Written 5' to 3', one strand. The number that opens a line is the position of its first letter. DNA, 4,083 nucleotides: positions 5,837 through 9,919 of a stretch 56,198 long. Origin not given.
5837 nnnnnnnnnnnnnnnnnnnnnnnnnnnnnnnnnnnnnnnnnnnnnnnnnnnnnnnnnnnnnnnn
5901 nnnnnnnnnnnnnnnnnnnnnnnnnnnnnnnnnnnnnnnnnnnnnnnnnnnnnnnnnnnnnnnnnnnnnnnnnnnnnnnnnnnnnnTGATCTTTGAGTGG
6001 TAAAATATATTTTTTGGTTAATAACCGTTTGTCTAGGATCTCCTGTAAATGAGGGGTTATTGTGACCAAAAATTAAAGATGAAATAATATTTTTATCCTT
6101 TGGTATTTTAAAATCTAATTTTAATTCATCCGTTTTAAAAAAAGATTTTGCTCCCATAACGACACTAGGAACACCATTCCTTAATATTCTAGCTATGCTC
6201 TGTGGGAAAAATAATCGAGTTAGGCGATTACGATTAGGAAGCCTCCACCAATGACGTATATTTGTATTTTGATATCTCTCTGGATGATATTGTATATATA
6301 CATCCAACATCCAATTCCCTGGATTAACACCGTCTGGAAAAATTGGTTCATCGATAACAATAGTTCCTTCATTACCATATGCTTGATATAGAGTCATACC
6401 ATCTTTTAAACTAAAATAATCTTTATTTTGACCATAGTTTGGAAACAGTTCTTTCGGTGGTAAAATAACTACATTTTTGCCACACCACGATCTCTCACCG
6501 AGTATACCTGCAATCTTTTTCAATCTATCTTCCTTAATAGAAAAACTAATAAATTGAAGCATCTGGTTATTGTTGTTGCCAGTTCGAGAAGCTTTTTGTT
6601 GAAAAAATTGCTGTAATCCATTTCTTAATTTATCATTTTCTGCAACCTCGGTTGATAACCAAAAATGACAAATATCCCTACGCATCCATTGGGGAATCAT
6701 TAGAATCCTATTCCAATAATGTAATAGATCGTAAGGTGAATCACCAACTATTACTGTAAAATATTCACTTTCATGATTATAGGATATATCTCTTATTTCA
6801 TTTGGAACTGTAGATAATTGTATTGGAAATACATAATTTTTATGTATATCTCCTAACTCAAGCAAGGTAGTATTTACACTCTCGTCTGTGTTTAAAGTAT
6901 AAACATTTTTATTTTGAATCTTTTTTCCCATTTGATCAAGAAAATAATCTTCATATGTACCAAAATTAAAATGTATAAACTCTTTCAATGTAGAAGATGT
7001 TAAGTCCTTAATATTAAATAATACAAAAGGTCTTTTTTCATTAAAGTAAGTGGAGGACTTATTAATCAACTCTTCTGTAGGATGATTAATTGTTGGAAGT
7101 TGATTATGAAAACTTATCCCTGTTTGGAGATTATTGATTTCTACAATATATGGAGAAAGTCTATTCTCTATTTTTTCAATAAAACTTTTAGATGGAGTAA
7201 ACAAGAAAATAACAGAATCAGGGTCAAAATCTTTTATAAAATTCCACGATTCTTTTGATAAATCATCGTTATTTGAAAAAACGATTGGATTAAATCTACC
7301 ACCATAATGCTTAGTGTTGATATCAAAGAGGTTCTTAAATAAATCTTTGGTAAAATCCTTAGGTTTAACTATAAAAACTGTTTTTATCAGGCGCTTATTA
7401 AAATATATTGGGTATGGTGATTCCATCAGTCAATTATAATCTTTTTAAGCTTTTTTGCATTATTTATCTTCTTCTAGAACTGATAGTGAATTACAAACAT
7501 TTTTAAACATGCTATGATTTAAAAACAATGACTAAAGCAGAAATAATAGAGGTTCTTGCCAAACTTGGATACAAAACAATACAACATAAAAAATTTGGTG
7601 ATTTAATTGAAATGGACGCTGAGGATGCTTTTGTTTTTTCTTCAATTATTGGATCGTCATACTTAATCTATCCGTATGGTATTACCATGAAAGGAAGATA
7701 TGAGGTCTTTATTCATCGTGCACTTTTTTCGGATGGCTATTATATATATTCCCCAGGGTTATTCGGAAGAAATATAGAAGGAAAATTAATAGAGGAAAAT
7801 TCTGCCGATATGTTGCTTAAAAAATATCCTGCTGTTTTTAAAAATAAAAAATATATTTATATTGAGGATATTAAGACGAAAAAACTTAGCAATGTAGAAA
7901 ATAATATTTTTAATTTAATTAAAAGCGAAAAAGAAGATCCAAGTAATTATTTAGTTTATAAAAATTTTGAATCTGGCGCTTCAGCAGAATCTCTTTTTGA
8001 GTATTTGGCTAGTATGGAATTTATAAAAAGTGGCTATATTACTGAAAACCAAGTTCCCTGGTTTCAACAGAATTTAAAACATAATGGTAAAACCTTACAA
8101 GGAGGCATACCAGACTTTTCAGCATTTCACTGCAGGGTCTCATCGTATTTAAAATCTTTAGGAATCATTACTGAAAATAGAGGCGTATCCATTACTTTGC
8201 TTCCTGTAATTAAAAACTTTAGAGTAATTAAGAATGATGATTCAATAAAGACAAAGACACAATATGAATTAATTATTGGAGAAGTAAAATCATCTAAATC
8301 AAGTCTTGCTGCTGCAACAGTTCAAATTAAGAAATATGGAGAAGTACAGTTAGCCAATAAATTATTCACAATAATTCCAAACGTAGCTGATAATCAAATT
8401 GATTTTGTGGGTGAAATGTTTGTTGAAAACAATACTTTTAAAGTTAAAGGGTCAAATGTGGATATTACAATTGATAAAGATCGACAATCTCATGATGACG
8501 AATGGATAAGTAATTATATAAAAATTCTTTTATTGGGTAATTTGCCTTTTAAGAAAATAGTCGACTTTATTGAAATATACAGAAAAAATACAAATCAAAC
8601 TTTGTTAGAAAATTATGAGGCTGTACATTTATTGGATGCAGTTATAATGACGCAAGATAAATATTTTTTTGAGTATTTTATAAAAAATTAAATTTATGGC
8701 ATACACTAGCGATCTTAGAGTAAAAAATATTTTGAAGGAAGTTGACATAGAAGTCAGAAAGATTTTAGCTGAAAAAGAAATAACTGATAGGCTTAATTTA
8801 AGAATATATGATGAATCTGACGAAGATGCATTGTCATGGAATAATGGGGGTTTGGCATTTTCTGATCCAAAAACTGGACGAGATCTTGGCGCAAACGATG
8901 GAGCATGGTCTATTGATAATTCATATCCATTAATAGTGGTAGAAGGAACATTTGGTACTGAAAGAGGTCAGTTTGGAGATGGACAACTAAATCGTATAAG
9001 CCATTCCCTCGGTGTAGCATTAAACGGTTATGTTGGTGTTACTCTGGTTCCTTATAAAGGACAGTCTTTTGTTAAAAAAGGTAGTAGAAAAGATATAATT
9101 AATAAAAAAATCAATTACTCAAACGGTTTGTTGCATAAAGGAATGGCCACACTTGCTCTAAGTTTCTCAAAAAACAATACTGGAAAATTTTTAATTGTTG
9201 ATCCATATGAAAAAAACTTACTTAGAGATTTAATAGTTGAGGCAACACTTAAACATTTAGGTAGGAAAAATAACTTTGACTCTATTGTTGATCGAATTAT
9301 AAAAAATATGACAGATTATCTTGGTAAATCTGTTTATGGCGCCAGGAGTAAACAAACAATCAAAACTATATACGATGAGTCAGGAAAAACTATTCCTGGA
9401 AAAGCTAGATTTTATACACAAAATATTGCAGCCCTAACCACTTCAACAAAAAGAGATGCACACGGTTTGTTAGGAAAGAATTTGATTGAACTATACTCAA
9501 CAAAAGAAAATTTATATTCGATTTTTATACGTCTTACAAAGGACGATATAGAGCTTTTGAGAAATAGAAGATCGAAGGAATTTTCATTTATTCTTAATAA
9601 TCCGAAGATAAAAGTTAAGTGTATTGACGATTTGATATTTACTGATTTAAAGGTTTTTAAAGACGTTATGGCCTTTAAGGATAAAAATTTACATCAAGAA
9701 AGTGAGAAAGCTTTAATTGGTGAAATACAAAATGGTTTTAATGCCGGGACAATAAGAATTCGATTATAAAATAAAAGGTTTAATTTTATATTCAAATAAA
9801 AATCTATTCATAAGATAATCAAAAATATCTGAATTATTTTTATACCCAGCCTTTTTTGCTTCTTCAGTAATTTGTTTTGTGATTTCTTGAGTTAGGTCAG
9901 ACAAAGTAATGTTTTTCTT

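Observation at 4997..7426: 809-aa orphan protein with Zn-ribbon plus PD-(D/E)xK tail at the head of the island: candidate novel nuclease or defence effector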

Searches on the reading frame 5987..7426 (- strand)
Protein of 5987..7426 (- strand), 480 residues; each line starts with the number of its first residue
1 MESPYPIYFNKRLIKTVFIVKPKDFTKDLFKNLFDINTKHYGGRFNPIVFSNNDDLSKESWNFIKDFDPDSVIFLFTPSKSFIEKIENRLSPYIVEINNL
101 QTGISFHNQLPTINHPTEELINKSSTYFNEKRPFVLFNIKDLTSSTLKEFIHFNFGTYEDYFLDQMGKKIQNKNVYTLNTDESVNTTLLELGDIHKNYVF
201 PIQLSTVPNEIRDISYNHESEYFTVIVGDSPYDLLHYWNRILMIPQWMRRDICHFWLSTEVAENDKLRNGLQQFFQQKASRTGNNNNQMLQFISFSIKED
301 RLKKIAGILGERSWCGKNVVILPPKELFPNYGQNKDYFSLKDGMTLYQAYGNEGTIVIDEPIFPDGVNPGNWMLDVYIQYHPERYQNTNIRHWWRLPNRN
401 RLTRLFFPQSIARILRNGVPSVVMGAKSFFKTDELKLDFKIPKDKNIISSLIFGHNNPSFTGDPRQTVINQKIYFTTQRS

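Call 48: predict_structure(alignment_id=A3)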
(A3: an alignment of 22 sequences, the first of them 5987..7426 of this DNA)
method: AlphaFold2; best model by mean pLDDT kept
length: 480 residues; sequences in the alignment: 22
mean_pLDDT: 88.7   pTM: 0.90
mean pLDDT of the five models: 88.7, 87.4, 85.3, 85.1, 81.4
residues with pLDDT >= 90: 314; 70-90: 123; 50-70: 35; < 50: 8
segments of 3 or more residues with pLDDT < 50: 386-390, 478-480
pLDDT, mean of each block of 10 residues (from residue 1): 80 96 95 96 97 93 94 95 93 92 87 93 77 93 96 96 91 95 97 90 93 88 96 97 92 95 97 93 82 97 97 89 93 69 85 88 91 90 52 78 90 92 80 79 87 81 85 54
secondary structure, 60 per line:
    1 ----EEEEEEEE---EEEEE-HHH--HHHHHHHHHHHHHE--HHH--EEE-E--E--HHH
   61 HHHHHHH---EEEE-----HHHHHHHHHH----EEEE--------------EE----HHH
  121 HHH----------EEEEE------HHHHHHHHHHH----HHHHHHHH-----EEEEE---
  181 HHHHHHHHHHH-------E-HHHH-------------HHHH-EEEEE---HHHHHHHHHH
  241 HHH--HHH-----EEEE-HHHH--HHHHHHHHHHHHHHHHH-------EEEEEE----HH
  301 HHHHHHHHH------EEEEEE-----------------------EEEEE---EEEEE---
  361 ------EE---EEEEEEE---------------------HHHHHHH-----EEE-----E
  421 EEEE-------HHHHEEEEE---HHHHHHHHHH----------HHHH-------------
elements in order: E5-12 E16-20 H27-39 E48-50 H58-67 E71-74 H80-89 E94-97 H118-123 E134-138 H145-155 H160-167 E173-177 H181-191 H201-204 H218-221 E223-227 H231-243 E254-257 H259-262 H265-281 E289-294 H299-309 E316-321 E345-349 E353-357 E372-378 H400-406 E412-414 E420-424 H432-435 E436-440 H444-453 H464-467

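Call 51: fold_search(model_id=the predicted structure, library=pdb)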
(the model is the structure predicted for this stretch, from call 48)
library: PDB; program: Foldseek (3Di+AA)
matches with E <= 10: 669; with E <= 0.001: 1
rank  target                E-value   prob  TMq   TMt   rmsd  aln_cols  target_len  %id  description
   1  8www_B                7.2e-04  0.28  0.14  0.14  21.1       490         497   11  Crystal structure of the adenylation domain of SyAstC (released 2024-06-05)
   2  3cw9_A                3.4e-03  0.38  0.20  0.20  21.1       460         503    9  4-Chlorobenzoyl-CoA Ligase/Synthetase in the Thioester-forming Conformation, bound to 4-chlorophenacyl-CoA (released 2008-09-02)
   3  5ey8_A                9.4e-03  0.23  0.17  0.15  17.9       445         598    9  Structure of FadD32 from Mycobacterium smegmatis complexed to AMPC20 (released 2015-12-16)
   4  4fuq_D                1.5e-02  0.20  0.17  0.17  17.9       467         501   13  Crystal structure of apo MatB from Rhodopseudomonas palustris (released 2012-07-25)
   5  3c5e                  1.8e-02  0.15  0.16  0.15  18.6       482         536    9  Crystal structure of human acyl-CoA synthetase medium-chain family member 2A (L64P mutation) in complex with ATP (released 2008-02-26)
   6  8r2r_B                2.2e-02  0.14  0.16  0.18  21.1       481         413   10  N-terminal domain of the Mycobacterium tuberculosis fatty acyl CoA synthetase, FadD5 (released 2024-11-13)
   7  3day                  2.8e-02  0.14  0.17  0.16  18.5       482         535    7  Crystal structure of human acyl-CoA synthetase medium-chain family member 2A (L64P mutation) in complex with AMP-CPP (released 2008-07-15)
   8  6abh_B                3.5e-02  0.12  0.16  0.18  20.8       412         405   10  Structure of a natural red emitting luciferase from Phrixothrix hirtus (P1 crystal form) (released 2018-08-22)
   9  8ivi_B                4.0e-02  0.11  0.16  0.19  18.1       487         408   10  crystal structure of a medium-long chain fatty acyl-CoA ligase (released 2024-02-14)
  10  4fuq_A                4.2e-02  0.14  0.16  0.16  18.3       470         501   12  Crystal structure of apo MatB from Rhodopseudomonas palustris (released 2012-07-25)
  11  4lem_B                4.2e-02  0.08  0.13  0.11  22.9       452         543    7  Crystal structure of the Delta-pyrroline-5-carboxylate dehydrogenase from Mycobacterium tuberculosis (released 2014-05-14)
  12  8tmx_A                4.5e-02  0.08  0.10  0.17  19.9       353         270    8  Crystal structure of engineered Castilleja foliolosa KAI2d15 variant (released 2024-12-11)
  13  3kxl_A                5.0e-02  0.20  0.15  0.22  14.8       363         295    9  crystal structure of SsGBP mutation variant G235S (released 2010-05-26)
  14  2g0t_B                5.3e-02  0.09  0.16  0.19  14.8       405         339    9  Crystal structure of a putative nucleotide binding protein (tm0796) from Thermotoga maritima at 2.67 A resolution (released 2006-02-28)
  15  4lem_E                5.7e-02  0.06  0.12  0.11  22.8       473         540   10  Crystal structure of the Delta-pyrroline-5-carboxylate dehydrogenase from Mycobacterium tuberculosis (released 2014-05-14)
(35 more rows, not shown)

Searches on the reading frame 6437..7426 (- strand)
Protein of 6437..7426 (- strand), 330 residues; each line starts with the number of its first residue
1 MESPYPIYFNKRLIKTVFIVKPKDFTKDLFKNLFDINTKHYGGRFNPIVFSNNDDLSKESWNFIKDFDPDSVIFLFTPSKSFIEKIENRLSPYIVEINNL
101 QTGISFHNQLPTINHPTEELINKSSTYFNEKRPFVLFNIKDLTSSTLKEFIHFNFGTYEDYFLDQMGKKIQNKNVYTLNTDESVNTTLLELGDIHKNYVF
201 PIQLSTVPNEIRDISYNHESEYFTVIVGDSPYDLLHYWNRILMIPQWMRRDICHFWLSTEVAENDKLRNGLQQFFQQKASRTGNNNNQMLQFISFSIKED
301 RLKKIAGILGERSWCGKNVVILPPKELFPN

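Call 86: find_homologous_proteins(query=A6, max_evalue=0.001)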
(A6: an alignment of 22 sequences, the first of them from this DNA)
Query A6 (22 sequences): 4645 candidates shared short words with the query, none scored E <= 0.001.

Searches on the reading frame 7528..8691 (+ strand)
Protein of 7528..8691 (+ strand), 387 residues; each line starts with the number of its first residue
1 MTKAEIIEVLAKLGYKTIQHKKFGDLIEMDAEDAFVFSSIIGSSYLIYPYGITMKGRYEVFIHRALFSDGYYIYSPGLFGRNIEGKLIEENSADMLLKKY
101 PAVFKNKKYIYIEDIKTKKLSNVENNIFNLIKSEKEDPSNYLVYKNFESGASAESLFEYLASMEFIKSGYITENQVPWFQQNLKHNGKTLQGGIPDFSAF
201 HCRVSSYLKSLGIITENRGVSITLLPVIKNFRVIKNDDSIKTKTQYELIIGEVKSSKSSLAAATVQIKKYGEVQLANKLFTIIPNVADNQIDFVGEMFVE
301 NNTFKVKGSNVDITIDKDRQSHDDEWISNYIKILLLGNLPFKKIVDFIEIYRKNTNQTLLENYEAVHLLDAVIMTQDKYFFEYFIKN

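Call 4: search_protein_families(library=pfam, proteins=[window:7528-8691:+], max_evalue=1)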
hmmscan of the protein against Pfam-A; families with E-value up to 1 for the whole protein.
window:7528-8691:+ (387 aa): 1 family
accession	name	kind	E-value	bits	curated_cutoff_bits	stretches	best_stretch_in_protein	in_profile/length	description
PF01930.23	Cas_Cas4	-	0.12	12.9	22.7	0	238-270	57-88/160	Domain of unknown function DUF83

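Call 5: search_protein_families(library=padloc, proteins=[window:7528-8691:+], max_evalue=1)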
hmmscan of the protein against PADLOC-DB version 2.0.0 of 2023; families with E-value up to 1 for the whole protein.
window:7528-8691:+ (387 aa): 1 family
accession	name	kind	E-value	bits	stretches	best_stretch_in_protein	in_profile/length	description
PDLC01771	Cas4b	-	0.022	12.9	1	237-270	50-88/162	-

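Call 6: search_protein_families(library=ncbifam, proteins=[window:7528-8691:+], max_evalue=1)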
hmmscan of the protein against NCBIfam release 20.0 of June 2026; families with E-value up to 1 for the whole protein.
window:7528-8691:+ (387 aa): 1 family
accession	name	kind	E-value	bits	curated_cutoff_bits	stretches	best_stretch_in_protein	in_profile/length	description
NF038270.1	membran_MsaC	subfamily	0.83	9.4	45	0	34-70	57-93/130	Msa family membrane protein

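Call 9: search_protein_families(library=phrogs, proteins=[window:7528-8691:+], max_evalue=1)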
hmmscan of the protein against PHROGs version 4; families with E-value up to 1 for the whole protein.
window:7528-8691:+ (387 aa): 0 families

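Call 45: find_homologous_proteins(query=window:7528-8691:+, max_evalue=0.001)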
Query window:7528-8691:+ (387 aa): 77 proteins with E <= 0.001 among 3256 candidates.
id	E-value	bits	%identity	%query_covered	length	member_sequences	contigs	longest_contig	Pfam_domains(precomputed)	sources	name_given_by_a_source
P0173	1.1e-250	849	100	100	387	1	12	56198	-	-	-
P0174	4.2e-148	511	62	100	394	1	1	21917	-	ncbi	-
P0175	5.2e-147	508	61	100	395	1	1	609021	-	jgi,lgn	-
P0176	2.3e-144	499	60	100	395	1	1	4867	-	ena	-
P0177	1.5e-141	490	59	100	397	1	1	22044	-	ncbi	-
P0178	5.4e-136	472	57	100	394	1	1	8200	-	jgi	jgi:hypothetical protein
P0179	1.8e-125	437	54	99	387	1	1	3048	-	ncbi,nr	ncbi:MAG: hypothetical protein PHR39_08640 [Actinomycetota bacterium]|nr:hypothetical protein [Actin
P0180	5.0e-119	416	51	100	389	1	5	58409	-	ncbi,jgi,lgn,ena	-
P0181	6.7e-119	415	51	99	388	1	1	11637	-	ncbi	-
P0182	2.4e-117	410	50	99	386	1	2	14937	-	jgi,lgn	jgi:hypothetical protein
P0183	3.3e-116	406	50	98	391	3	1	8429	-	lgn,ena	-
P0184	4.5e-115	403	50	100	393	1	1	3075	-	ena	-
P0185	1.4e-113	398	50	100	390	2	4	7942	-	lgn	-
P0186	1.2e-112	395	49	100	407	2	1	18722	-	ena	-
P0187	1.2e-112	395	50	100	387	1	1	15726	-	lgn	-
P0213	2.2e-96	341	46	95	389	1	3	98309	-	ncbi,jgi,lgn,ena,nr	ncbi:MAG: hypothetical protein FP820_09935 [Sulfurimonas sp.]|nr:hypothetical protein [Sulfurimonas 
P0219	8.3e-93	329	46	90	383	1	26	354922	-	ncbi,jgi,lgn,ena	-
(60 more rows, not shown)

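Call 46: find_encoding_contigs(protein=P0213, flank=6000, max_places=1)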
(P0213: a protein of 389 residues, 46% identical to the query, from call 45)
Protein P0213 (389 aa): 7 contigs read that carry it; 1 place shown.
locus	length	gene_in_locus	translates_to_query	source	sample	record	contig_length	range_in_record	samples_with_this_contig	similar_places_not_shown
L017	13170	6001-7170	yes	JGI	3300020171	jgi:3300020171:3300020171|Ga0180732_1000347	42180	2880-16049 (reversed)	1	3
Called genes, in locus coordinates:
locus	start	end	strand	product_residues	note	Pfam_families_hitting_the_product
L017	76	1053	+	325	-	-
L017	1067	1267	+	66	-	-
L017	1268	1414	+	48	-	-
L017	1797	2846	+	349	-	PF01051:Rep3_N, PF21205:Rep3_C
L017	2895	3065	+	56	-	-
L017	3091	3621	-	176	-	PF07275:ArdA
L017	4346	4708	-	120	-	PF15933:RnlB_antitoxin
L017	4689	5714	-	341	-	PF19417:RnlA_toxin_N (weak), PF15935:RnlA_toxin, PF19034:RnlA-toxin_DBD, PF18869:HEPN_RnaseLS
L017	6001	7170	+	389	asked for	-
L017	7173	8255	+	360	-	-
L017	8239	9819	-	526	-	PF01555:N6_N4_Mtase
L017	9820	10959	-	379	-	PF01555:N6_N4_Mtase, PF13847:Methyltransf_31 (faint), PF01170:UPF0020, PF02086:MethyltransfD12 (weak), PF08241:Methyltransf_11 (faint), PF01555:N6_N4_Mtase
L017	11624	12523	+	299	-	PF26915:Phage_P4_cII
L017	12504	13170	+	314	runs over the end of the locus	-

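Call 47: find_encoding_contigs(protein=P0219, flank=6000, max_places=1)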
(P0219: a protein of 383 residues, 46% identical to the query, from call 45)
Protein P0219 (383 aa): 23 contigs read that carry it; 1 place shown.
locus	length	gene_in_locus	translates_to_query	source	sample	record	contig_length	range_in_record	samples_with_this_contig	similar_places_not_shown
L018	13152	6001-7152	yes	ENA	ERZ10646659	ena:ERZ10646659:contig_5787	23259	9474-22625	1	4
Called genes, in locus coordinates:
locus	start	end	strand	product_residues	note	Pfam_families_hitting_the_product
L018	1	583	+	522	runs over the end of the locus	PF00171:Aldedh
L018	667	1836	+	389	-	PF02899:Phage_int_SAM_1 (weak), PF13495:Phage_int_SAM_4, PF00589:Phage_integrase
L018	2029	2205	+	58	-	-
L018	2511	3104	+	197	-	-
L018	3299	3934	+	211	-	PF00702:Hydrolase, PF13419:HAD_2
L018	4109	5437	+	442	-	-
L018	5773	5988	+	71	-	PF12844:HTH_19, PF13560:HTH_31, PF13443:HTH_26 (weak), PF01381:HTH_3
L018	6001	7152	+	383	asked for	-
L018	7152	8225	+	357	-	-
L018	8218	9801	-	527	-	PF01555:N6_N4_Mtase, PF01170:UPF0020 (faint), PF01555:N6_N4_Mtase (weak)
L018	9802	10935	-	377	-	PF01555:N6_N4_Mtase, PF01170:UPF0020 (weak), PF13649:Methyltransf_25 (faint), PF08241:Methyltransf_11 (faint), PF01555:N6_N4_Mtase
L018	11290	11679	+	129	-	-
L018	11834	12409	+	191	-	-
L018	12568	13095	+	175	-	-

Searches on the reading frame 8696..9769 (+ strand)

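Call 4: search_protein_families(library=pfam, proteins=[window:8696-9769:+], max_evalue=1)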
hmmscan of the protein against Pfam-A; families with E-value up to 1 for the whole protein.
window:8696-9769:+ (357 aa): 0 families

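Call 5: search_protein_families(library=padloc, proteins=[window:8696-9769:+], max_evalue=1)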
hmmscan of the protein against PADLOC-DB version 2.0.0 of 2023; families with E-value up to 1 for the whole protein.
window:8696-9769:+ (357 aa): 0 families

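Call 6: search_protein_families(library=ncbifam, proteins=[window:8696-9769:+], max_evalue=1)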
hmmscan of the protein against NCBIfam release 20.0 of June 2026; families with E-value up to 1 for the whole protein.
window:8696-9769:+ (357 aa): 1 family
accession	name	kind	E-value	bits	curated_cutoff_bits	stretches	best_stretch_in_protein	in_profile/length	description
NF011460.0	PRK14879.1-1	equivalog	0.0007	18.8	199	1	125-211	39-124/232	Kae1-associated kinase Bud32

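Call 9: search_protein_families(library=phrogs, proteins=[window:8696-9769:+], max_evalue=1)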
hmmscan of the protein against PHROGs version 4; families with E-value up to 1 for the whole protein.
window:8696-9769:+ (357 aa): 0 families
